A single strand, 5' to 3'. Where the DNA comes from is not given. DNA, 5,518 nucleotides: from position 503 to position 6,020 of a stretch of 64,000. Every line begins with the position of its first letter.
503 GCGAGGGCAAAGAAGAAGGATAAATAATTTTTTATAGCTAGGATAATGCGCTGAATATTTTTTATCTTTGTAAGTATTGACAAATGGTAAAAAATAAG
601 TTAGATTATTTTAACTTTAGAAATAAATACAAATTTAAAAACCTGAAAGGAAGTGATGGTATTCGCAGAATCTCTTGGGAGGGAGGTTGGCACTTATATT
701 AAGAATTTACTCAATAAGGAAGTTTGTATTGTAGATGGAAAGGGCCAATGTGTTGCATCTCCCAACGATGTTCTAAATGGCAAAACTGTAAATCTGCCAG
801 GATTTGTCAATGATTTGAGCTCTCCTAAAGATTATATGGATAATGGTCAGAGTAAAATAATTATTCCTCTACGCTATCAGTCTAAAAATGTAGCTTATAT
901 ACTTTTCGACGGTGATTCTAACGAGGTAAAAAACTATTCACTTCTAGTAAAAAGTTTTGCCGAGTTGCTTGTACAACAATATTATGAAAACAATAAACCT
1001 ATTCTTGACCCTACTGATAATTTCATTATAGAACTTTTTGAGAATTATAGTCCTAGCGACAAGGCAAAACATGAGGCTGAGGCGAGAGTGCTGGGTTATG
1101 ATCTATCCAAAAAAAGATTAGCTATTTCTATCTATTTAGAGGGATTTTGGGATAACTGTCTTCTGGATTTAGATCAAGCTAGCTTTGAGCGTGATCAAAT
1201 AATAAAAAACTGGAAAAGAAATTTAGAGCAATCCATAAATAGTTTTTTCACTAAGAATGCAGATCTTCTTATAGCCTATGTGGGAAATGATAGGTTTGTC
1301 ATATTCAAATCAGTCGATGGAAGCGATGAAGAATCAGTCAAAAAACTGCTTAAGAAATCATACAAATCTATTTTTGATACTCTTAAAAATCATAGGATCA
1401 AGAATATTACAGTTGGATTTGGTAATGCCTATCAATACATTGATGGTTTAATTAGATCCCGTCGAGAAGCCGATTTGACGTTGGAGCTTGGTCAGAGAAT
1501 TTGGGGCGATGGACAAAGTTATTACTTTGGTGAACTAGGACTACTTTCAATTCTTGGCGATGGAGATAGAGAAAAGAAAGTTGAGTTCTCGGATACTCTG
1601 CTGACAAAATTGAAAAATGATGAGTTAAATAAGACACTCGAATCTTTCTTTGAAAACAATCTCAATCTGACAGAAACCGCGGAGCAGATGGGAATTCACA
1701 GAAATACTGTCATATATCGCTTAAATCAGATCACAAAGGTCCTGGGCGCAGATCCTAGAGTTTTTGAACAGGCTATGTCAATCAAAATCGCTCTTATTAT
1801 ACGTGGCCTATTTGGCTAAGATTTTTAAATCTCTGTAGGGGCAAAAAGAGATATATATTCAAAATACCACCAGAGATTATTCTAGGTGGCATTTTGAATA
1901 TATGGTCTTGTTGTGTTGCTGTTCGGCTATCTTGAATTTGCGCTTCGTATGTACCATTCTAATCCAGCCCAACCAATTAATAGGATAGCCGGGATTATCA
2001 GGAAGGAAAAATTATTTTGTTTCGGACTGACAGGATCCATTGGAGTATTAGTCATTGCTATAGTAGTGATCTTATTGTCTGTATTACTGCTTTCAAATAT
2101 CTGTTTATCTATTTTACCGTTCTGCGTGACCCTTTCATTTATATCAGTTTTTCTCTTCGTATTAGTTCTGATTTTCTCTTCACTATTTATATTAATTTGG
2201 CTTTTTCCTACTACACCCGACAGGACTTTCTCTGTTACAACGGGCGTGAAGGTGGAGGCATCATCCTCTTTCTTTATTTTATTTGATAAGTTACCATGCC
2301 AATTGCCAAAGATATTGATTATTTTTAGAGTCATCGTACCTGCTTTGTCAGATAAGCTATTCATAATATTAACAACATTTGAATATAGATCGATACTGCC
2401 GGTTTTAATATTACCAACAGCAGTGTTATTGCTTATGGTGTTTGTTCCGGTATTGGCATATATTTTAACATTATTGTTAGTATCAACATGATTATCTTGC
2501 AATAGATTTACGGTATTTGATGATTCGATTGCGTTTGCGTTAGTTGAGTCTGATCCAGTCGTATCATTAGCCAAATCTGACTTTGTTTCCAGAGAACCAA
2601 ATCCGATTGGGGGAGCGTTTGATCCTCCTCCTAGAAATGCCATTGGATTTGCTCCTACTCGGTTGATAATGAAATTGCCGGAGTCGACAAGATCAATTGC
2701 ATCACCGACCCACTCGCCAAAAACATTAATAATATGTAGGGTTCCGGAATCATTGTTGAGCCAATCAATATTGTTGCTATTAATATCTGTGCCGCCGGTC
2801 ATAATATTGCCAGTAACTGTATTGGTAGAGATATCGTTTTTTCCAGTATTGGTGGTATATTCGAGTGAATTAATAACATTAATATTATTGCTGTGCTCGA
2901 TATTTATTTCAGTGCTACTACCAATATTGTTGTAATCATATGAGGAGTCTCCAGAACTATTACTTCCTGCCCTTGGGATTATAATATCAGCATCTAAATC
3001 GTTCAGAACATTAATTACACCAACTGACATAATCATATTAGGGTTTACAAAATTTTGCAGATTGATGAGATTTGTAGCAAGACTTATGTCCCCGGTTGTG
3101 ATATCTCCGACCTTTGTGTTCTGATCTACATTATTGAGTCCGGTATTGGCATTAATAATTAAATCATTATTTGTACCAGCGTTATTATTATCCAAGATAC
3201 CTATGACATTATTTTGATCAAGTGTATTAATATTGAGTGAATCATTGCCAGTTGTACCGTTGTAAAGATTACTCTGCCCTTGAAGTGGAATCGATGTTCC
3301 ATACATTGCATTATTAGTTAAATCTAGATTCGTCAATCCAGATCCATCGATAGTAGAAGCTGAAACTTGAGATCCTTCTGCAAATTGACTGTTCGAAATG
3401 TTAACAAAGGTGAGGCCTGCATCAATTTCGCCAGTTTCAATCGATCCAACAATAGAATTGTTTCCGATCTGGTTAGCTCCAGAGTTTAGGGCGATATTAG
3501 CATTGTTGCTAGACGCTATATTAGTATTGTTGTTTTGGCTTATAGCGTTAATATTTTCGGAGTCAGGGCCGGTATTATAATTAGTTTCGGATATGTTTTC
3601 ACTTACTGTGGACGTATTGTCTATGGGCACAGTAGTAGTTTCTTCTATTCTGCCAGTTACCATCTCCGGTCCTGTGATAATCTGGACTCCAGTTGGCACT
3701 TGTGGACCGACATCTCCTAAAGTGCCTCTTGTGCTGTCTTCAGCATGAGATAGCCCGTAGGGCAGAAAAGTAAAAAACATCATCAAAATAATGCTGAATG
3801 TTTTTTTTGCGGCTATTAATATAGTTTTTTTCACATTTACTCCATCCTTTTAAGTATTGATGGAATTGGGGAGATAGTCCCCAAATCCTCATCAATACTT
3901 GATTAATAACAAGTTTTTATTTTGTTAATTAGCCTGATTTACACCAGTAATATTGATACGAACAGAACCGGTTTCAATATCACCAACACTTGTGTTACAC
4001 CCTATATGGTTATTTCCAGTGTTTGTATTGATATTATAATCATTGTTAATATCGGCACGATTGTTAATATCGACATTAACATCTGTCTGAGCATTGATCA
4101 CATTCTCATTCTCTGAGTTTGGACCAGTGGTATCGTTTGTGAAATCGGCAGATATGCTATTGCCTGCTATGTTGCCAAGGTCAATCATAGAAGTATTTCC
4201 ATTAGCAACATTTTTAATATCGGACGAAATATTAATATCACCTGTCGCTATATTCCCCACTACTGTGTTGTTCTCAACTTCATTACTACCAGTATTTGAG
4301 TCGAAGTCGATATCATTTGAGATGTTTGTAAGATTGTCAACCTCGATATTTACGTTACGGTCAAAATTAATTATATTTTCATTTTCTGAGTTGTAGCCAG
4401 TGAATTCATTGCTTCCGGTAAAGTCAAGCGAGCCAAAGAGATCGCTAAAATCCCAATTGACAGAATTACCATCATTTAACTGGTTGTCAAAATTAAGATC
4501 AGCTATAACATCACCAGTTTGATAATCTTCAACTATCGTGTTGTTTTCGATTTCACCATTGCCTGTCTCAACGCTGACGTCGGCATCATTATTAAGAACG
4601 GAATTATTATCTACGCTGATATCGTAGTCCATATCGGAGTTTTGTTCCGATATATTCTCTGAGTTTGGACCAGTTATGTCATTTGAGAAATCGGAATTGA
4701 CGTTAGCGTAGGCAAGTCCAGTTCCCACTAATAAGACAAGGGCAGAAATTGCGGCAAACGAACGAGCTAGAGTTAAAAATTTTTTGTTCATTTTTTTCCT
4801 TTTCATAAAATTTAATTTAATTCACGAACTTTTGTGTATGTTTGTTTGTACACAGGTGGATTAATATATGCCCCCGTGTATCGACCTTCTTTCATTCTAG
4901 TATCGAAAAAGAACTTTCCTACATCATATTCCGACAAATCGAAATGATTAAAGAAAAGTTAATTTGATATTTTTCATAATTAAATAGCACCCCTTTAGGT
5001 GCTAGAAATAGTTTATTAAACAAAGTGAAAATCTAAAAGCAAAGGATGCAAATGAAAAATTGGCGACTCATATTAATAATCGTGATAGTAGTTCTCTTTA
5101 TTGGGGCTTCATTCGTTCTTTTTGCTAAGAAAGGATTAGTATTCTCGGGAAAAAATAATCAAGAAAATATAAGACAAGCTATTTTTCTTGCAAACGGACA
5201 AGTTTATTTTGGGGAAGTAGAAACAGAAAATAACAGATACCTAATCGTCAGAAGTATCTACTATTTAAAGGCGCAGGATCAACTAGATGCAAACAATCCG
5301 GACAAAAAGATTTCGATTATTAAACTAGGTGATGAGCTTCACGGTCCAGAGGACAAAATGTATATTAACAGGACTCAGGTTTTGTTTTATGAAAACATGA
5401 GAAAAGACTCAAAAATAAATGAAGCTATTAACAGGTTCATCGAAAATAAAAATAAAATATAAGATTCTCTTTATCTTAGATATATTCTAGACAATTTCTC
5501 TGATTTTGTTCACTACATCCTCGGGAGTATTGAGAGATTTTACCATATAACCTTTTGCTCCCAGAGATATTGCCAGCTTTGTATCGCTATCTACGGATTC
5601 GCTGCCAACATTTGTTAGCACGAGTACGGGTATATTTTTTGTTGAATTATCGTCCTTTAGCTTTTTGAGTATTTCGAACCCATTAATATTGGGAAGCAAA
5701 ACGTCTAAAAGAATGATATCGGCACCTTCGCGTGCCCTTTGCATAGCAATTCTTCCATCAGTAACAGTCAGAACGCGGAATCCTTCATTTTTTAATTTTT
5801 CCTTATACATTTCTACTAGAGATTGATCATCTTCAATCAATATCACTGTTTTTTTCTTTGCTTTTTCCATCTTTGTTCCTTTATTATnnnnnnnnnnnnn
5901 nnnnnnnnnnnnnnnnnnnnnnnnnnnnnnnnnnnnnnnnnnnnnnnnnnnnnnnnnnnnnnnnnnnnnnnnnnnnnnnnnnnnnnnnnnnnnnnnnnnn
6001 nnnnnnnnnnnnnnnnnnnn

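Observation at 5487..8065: Sensor kinase with fused N-terminal zinc ribbon and Nudix hydrolase domain (Zn-ribbon–Nudix–GAF–PAS–HisKA–HATPase) plus cognate receiver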

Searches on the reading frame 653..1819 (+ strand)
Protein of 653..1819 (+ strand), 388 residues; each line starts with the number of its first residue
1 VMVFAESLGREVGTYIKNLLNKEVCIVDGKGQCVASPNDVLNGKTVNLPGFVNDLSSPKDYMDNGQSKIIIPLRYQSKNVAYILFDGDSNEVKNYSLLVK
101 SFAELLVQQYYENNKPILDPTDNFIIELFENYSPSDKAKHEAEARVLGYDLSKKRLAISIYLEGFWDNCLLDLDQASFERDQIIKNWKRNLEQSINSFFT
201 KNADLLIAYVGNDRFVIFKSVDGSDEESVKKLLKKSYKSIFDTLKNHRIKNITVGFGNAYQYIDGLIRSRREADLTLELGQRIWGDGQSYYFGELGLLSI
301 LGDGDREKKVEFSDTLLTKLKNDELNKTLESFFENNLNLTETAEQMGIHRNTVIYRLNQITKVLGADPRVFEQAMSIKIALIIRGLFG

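Call 69: search_protein_families(library=pfam, proteins=[window:653-1819:+], max_evalue=0.001)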
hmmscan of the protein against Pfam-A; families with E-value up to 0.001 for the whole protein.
window:653-1819:+ (388 aa): 3 families
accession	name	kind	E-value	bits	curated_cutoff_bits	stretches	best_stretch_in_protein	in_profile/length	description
PF13556.12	HTH_30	-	7.4e-20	70.9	27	1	327-382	3-58/59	PucR C-terminal helix-turn-helix domain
PF17853.6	GGDEF_2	-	3.6e-09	37.3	24.5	1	141-278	9-115/116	GGDEF-like domain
PF05651.19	Diacid_rec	-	8.1e-05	22.8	23.6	0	69-114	73-118/134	Putative sugar diacid recognition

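Call 89: search_protein_families(library=padloc, proteins=[window:653-1819:+], max_evalue=0.001)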
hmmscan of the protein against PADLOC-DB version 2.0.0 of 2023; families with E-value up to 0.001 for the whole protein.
window:653-1819:+ (388 aa): 0 families

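Call 90: search_protein_families(library=ncbifam, proteins=[window:653-1819:+], max_evalue=0.001)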
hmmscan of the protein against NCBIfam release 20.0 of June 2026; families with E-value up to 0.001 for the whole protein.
window:653-1819:+ (388 aa): 4 families
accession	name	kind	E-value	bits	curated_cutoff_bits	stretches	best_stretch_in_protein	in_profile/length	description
NF008550.0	PRK11477.1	equivalog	1.1e-21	77.1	612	1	65-382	74-380/385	CdaR family transcriptional regulator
NF058503.1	SprTransRegAdeR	equivalog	5.8e-13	48.6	700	1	200-383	209-398/403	sporulation transcriptional activator AdeR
NF050824.1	TransRegRv1453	equivalog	6.1e-11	41.8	600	1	238-383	256-396/404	Rv1453 family transcriptional regulator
NF045769.1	TransActPmfR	equivalog_domain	9.6e-07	27.7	800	1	321-367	399-445/470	transcciptional activator PmfR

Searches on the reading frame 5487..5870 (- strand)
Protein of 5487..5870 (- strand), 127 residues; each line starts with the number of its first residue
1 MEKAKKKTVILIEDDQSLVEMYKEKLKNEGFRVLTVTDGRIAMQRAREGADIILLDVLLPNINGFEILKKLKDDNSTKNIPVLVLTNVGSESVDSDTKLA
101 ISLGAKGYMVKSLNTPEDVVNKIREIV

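Call 3: search_protein_families(library=pfam, proteins=[window:5487-5870:-], max_evalue=0.01)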
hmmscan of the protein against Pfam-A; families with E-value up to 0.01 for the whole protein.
window:5487-5870:- (127 aa): 2 families
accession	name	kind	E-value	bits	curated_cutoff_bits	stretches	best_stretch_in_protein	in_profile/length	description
PF00072.30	Response_reg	-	1.5e-19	70.6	30.2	1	9-122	1-109/111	Response regulator receiver domain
PF18321.7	3HCDH_RFF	-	0.0043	17.8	23.6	1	34-58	1-26/69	3-hydroxybutyryl-CoA dehydrogenase reduced Rossmann-fold domain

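Call 4: search_protein_families(library=ncbifam, proteins=[window:5487-5870:-], max_evalue=0.01)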
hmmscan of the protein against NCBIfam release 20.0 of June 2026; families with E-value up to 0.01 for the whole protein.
window:5487-5870:- (127 aa): 96 families (the best 25 are shown)
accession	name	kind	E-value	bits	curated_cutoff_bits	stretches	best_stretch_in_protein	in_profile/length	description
NF008199.0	PRK10955.1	equivalog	8.9e-21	74.9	341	1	8-126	3-114/232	envelope stress response regulator transcription factor CpxR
TIGR02154.1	PhoB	equivalog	9.8e-20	70.8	296.2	1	6-124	2-117/226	phosphate regulon transcriptional regulator PhoB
NF007135.0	PRK09581.1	equivalog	2.2e-19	69.6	474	1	9-114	4-108/457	PleD family two-component system response regulator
NF008296.0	PRK11083.1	equivalog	1.9e-18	66.7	273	1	5-126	2-117/228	two-component system response regulator CreB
NF012227.0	AdeR_RR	equivalog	9.6e-18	64.5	340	1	4-125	9-124/239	efflux system response regulator transcription factor AdeR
NF053854.1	RespRegPhoBBctds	equivalog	1.5e-17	63.7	270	1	10-125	2-113/225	two-component system response regulator PhoB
NF000403.1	vanR-C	exception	7e-17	61.7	480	1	8-124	4-114/231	vancomycin resistance response regulator transcription factor VanR-C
NF033117.2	vanR_ACDEGLN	exception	2e-16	60.3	350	1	9-123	1-109/226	VanR-ABDEGLN family response regulator transcription factor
NF040689.1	MtrAB_MtrA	equivalog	2e-16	60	300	1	9-124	1-110/219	MtrAB system response regulator MtrA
NF041733.1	resp_reg_CseB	equivalog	3.2e-16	59.4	350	1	8-126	2-114/228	two-component system response regulator CseB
NF007005.1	PRK09468.1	equivalog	2.2e-15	56.7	331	1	5-126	2-118/237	osmolarity response regulator transcription factor OmpR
TIGR01387.1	cztR_silR_copR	subfamily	3.4e-15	56.3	279.2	1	9-125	1-112/218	heavy metal response regulator transcription factor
NF045944.1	ResRegRpaBCyano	equivalog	3.8e-15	55.9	330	1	11-126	2-111/229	response regulator transcription factor RpaB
NF040534.1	resp_reg_YycF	equivalog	4.7e-15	55.5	340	1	7-119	1-108/231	response regulator YycF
NF045991.1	RespRegCtrARhodob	equivalog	1.5e-14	54.3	350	1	9-127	3-116/224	response regulator transcription factor CtrA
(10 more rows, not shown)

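Call 89: search_protein_families(library=padloc, proteins=[window:5487-5870:-], max_evalue=0.001)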
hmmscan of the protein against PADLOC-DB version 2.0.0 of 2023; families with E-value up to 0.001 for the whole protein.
window:5487-5870:- (127 aa): 2 families
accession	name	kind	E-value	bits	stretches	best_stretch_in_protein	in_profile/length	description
PDLC04055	PD-T4-6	-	9.7e-10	35.8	1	3-87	362-447/496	-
PDLC00405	SduA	-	5.8e-05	20.8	1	1-64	1-65/323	DUF4263 domain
